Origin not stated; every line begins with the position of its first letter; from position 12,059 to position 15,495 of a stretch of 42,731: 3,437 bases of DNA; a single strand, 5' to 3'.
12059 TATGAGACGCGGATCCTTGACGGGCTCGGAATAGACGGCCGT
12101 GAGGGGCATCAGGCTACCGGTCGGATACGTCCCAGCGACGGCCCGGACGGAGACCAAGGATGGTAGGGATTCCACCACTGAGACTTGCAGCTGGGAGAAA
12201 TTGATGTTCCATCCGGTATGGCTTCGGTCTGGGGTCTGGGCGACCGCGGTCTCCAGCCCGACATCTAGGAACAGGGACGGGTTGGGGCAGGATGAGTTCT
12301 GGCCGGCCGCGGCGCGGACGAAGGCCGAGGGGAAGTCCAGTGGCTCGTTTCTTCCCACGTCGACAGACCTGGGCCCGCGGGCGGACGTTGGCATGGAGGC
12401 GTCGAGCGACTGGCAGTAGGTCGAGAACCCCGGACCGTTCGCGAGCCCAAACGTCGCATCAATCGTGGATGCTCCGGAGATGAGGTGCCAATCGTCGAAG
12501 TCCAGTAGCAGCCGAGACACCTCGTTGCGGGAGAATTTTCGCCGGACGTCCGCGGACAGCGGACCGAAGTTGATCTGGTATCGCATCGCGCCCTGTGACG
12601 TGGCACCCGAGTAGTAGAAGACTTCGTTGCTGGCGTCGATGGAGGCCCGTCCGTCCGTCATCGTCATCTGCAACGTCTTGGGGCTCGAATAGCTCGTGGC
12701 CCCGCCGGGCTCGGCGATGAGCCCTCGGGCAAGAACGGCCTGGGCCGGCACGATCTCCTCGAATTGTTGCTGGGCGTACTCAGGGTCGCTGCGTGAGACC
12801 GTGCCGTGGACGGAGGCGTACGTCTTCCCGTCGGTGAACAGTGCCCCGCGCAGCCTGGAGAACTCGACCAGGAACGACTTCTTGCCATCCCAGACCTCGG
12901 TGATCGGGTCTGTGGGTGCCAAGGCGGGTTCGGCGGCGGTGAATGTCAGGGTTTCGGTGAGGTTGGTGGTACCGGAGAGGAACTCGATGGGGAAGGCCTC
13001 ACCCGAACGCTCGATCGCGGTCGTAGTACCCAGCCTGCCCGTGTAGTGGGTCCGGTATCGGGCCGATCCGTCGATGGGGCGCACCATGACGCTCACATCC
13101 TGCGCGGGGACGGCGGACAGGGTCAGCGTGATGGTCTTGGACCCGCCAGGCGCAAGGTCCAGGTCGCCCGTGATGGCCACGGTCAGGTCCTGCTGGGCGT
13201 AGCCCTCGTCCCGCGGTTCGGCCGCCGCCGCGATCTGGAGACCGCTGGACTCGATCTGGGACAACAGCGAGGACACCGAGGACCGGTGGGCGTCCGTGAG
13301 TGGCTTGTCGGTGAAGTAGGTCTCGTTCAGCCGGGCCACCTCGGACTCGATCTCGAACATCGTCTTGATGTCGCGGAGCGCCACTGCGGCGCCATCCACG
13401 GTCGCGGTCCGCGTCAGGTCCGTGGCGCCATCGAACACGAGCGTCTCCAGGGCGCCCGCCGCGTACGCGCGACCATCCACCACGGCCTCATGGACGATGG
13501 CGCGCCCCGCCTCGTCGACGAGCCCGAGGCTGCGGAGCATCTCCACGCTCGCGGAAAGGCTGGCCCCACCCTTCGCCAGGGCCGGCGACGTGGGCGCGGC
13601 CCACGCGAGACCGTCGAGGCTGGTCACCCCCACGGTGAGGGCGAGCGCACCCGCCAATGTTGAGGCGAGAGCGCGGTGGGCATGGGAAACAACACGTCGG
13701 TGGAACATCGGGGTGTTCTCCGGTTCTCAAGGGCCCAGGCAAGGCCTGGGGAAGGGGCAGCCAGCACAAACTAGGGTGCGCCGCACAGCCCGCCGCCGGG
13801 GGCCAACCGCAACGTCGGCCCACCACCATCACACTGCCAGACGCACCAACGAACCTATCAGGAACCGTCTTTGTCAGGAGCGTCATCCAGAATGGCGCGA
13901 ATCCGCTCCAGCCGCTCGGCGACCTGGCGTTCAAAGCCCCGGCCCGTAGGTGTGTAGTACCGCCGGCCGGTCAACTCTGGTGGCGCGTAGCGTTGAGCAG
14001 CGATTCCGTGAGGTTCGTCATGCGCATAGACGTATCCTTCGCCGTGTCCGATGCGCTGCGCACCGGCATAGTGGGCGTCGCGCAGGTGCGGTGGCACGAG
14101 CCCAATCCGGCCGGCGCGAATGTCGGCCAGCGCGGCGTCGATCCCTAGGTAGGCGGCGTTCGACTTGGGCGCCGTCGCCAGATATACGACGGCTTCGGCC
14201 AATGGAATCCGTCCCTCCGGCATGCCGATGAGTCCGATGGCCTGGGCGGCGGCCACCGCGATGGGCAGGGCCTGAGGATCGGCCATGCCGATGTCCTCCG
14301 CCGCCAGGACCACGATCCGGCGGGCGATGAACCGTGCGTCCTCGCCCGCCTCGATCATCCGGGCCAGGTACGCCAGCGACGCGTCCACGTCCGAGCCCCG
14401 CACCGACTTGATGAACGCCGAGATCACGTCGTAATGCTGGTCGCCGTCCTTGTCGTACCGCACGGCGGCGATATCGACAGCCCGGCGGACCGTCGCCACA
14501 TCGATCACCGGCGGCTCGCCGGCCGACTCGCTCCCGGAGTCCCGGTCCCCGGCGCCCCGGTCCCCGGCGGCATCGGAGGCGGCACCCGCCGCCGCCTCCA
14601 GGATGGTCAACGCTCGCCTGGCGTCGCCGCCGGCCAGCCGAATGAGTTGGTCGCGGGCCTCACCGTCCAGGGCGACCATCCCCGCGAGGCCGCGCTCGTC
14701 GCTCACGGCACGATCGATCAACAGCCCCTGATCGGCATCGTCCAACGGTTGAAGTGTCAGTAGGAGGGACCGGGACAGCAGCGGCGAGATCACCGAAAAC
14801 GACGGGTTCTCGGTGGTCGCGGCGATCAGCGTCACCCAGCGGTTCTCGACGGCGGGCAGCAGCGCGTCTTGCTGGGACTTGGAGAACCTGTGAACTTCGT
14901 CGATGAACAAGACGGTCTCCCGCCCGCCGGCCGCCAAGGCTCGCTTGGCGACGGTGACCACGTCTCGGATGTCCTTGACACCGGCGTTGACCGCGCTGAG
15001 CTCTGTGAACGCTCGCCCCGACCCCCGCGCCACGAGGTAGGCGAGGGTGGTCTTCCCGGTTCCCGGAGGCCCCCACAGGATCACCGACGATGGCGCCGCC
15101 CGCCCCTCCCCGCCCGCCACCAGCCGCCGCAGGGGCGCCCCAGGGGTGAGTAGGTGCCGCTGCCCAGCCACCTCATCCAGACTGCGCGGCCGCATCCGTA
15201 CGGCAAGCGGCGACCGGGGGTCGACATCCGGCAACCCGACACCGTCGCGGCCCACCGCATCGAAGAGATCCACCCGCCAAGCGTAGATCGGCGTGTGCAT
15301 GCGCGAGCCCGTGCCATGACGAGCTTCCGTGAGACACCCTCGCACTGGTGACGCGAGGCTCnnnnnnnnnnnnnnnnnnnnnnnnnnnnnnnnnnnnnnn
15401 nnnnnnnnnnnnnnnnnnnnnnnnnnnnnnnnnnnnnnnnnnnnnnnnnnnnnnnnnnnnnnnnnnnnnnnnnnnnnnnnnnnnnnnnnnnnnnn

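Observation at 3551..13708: Orphan 3385-aa mosaic surface protein with a Sec signal but no recognisable anchor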

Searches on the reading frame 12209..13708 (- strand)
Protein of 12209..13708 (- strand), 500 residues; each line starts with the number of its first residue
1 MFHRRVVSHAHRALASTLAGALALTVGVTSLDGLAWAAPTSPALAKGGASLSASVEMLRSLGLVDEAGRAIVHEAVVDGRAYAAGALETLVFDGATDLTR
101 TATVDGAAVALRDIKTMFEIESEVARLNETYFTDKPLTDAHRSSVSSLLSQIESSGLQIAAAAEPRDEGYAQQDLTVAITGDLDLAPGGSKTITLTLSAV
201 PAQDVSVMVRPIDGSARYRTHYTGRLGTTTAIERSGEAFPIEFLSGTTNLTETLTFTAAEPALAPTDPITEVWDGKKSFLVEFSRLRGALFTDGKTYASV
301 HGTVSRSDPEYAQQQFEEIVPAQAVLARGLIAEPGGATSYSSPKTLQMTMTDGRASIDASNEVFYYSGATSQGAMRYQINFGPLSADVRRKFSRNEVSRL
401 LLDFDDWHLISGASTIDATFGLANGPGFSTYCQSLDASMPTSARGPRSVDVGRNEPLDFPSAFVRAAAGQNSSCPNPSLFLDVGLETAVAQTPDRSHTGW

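Call 96: find_related_loci(query=window:12209-13708:-, collection=metagenome_contigs, flank=10000)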
Query window:12209-13708:- (500 aa) in metagenome_contigs; peptide patterns used: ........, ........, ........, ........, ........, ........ (x = any residue, [..] = any of these).
157 stretches matched a pattern, but none encodes a relative of the query by tblastn (E <= 1e-3).

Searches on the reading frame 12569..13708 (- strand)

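Call 30: search_protein_families(library=pfam, proteins=[window:12569-13708:-], max_evalue=10)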
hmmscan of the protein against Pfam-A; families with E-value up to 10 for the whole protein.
window:12569-13708:- (380 aa): 1 family
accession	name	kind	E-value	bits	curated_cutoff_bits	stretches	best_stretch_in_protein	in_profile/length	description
PF02240.21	MCR_gamma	-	0.15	11.7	25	1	66-120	116-170/246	Methyl-coenzyme M reductase gamma subunit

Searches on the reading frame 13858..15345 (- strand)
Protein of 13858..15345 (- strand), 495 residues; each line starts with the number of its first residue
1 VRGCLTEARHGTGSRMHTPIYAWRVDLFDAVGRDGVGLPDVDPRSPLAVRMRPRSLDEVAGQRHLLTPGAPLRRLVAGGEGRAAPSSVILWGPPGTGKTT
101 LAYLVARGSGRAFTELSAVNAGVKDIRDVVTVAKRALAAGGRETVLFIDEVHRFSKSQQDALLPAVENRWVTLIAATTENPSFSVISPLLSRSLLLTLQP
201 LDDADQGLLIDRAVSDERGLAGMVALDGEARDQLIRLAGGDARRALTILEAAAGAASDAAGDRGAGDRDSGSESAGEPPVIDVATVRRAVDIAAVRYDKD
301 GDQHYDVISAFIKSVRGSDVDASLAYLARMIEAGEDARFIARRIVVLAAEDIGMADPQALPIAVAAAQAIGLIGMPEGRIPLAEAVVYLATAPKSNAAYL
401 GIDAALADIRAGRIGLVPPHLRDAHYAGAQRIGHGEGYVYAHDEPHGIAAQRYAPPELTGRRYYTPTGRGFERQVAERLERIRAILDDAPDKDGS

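Call 7: search_protein_families(library=pfam, proteins=[window:13858-15345:-], max_evalue=0.001)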
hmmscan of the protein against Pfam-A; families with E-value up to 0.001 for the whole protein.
window:13858-15345:- (495 aa): 12 families
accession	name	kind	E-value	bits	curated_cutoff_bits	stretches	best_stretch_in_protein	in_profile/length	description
PF12002.13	MgsA_C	-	7.4e-68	228.1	27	1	317-482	1-166/167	MgsA AAA+ ATPase C terminal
PF16193.11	AAA_assoc_2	-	8.3e-23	80.9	34.3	1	224-316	5-81/81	AAA C-terminal domain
PF00004.35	AAA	-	3.7e-16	60.2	21.2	1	88-192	1-122/131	ATPase family associated with various cellular activities (AAA)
PF05496.18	RuvB_N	-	5.7e-14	52.6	27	1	51-176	1-118/159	Holliday junction DNA helicase RuvB P-loop domain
PF07728.20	AAA_5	-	8.1e-08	32.8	22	1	88-179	2-103/139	AAA domain (dynein-related subfamily)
PF13191.12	AAA_16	-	2.4e-06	28.6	32.6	0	83-107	22-46/167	AAA ATPase domain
PF00158.32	Sigma54_activat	-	1.2e-05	25.6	20.2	0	143-179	94-130/168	Sigma-54 interaction domain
PF14532.12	Sigma54_activ_2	-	0.00015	22.5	25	1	85-197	21-127/138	Sigma-54 interaction domain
PF01078.27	Mg_chelatase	-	0.00018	21.4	20.3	0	87-103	24-40/207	Magnesium chelatase, subunit ChlI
PF13401.12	AAA_22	-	0.00021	22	27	0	86-107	6-27/130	AAA domain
PF13481.12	AAA_25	-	0.00053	20.1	27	0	65-113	15-63/195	AAA domain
PF13173.12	AAA_14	-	0.00062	20.2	27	1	88-157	5-77/129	AAA domain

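Call 16: find_related_loci(query=window:13858-15345:-, collection=genome_contigs, flank=10000)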
Query window:13858-15345:- (495 aa) in genome_contigs; peptide patterns used: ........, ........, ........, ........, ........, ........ (x = any residue, [..] = any of these).
600 stretches matched a pattern (row limit reached: there are more); 568 encode a relative of the query (tblastn E <= 1e-3); the best 80 are kept; 80 distinct loci.
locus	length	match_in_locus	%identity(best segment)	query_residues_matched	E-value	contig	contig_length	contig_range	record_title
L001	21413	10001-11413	74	25-486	0e+0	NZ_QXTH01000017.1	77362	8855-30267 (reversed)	Antribacter gilvus strain CFH 30434 s.30434_Contig17, whole genome shotgun sequence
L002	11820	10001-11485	71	10-486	0e+0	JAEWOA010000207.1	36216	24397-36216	MAG: Actinomycetes bacterium isolate OH_SBlB_43 k127_937754, whole genome shotgun sequence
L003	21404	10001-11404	73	25-490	0e+0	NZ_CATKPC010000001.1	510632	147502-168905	Cellulomonas endometrii strain Marseille-Q7820 contig00001, whole genome shotgun sequence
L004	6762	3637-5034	71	22-487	0e+0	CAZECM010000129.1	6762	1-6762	MAG TPA_asm: uncultured Cellulomonadaceae bacterium isolate SRP344714_co1_16 genome assembly, contig: NODE_19447_length_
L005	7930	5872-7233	67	21-490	0e+0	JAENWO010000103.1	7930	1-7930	MAG: Actinomycetales bacterium isolate 5_8_m_bin7 k141_795115_length_7930_cov_153.0490, whole genome shotgun sequence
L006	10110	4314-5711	71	25-486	0e+0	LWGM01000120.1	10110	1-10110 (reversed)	Isoptericola variabilis strain JZ7 J7A_S6.NODE_120, whole genome shotgun sequence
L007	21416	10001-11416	68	25-488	0e+0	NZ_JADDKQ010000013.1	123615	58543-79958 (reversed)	Actinotalea solisilvae strain KACC 19191 Scaffold7_1, whole genome shotgun sequence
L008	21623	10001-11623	63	6-488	0e+0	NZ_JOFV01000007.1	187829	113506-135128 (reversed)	Oerskovia turbata strain NRRL B-8019 contig7.1, whole genome shotgun sequence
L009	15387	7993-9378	71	25-487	0e+0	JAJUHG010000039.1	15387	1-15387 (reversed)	MAG: Micrococcales bacterium isolate bin58 k141_318820_length_15387_cov_53.6652, whole genome shotgun sequence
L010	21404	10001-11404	71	25-495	0e+0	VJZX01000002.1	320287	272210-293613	Isoptericola halalbus strain CFH 91151 Scaffold2, whole genome shotgun sequence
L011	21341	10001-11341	64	27-495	0e+0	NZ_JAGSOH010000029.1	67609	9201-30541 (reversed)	Actinospica acidithermotolerans strain MGRD01-02 NODE_29_length_67609_cov_38.374, whole genome shotgun sequence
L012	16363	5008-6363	70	25-486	0e+0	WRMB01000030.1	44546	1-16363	MAG: Micrococcales bacterium isolate Th196P3bin61 Ga0099364_10001132, whole genome shotgun sequence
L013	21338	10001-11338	66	25-486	0e+0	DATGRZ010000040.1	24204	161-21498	MAG TPA_asm: Ruania sp. isolate SMAG_U10464 k141_49617, whole genome shotgun sequence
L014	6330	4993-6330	71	25-478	0e+0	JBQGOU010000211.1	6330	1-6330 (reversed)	MAG: Cellulomonadaceae bacterium isolate AOP1_E1_surf _bin _38 AOP1_E1_surf.bin.38_211, whole genome shotgun sequence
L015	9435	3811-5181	70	25-486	2e-179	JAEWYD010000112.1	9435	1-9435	MAG: Actinomycetes bacterium isolate OH_SFB_160 k127_778099, whole genome shotgun sequence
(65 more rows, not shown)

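Call 94: search_protein_families(library=pfam, proteins=[L003:13386-16094:+, L001:12106-14754:+, L010:13012-15915:+], max_evalue=0.00001)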
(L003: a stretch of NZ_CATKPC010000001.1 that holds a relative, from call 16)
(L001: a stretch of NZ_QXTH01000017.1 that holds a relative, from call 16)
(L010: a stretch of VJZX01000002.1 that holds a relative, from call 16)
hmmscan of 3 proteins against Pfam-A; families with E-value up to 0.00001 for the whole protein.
L003:13386-16094:+ (903 aa): 3 families
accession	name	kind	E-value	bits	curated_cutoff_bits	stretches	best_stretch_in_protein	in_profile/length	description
PF01411.24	tRNA-synt_2c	-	1.6e-179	598.4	30.3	1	10-576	1-550/552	tRNA synthetases class II (A)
PF07973.19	tRNA_SAD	-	1.2e-14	54.4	24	1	675-718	1-43/44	Threonyl and Alanyl tRNA synthetase second additional domain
PF02272.25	DHHA1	-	1.6e-09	38.6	25.9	1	805-899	13-100/102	DHHA1 domain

L001:12106-14754:+ (883 aa): 1 family
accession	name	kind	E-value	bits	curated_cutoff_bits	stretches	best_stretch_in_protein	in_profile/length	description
PF03176.21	MMPL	-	6.8e-72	242.6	20.5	2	168-519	2-328/333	MMPL family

L010:13012-15915:+ (968 aa): 3 families
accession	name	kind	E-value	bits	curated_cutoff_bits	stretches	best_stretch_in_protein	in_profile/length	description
PF01411.24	tRNA-synt_2c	-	1.4e-170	568.9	30.3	1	74-638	1-550/552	tRNA synthetases class II (A)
PF07973.19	tRNA_SAD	-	1.9e-15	57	24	1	737-780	1-43/44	Threonyl and Alanyl tRNA synthetase second additional domain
PF02272.25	DHHA1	-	2.5e-09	37.9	25.9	1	857-959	3-98/102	DHHA1 domain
